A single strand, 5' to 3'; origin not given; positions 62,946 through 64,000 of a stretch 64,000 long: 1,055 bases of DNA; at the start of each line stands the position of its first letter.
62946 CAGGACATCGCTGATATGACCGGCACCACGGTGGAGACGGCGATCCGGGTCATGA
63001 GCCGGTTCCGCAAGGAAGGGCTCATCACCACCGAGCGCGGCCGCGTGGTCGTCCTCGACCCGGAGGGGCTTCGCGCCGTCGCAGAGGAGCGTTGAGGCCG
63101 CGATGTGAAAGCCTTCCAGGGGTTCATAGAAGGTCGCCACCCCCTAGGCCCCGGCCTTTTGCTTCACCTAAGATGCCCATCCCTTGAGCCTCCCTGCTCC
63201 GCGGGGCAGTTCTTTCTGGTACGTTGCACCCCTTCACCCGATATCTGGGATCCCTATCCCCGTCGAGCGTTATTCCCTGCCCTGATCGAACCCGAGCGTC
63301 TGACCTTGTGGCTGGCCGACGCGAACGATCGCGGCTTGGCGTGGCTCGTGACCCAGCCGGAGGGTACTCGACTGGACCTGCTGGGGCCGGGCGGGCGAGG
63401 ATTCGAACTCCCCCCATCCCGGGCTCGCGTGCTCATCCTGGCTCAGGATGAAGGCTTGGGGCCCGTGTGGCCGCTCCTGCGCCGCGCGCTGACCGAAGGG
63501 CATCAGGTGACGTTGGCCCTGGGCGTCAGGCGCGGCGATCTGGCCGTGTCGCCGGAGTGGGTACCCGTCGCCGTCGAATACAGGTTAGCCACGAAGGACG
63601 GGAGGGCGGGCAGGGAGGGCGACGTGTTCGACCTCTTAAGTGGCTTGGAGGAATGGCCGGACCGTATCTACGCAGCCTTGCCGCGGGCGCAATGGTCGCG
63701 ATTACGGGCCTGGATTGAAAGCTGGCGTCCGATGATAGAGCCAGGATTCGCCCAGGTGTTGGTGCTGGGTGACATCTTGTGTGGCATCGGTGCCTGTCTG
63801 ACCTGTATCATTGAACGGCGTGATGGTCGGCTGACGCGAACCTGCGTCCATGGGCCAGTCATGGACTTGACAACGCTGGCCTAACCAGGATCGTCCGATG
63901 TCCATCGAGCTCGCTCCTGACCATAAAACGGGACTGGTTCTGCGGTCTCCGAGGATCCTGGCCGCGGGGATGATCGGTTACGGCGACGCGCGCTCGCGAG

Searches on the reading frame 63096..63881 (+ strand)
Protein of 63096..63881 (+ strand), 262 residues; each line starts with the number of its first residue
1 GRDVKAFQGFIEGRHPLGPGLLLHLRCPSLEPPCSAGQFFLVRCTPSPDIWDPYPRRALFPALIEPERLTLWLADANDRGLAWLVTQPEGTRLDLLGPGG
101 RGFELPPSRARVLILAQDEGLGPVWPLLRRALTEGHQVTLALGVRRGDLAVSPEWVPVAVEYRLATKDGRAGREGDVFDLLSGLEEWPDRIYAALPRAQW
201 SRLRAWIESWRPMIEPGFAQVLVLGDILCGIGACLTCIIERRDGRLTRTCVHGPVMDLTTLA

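Call 36: search_protein_families(library=pfam, proteins=[window:63096-63881:+], max_evalue=0.001)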
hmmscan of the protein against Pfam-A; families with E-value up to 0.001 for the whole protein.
window:63096-63881:+ (262 aa): 1 family
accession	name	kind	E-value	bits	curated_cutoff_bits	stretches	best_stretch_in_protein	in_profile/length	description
PF10418.14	DHODB_Fe-S_bind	-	1.9e-08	34.3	23.9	1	228-260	5-39/41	Iron-sulfur cluster binding domain of dihydroorotate dehydrogenase B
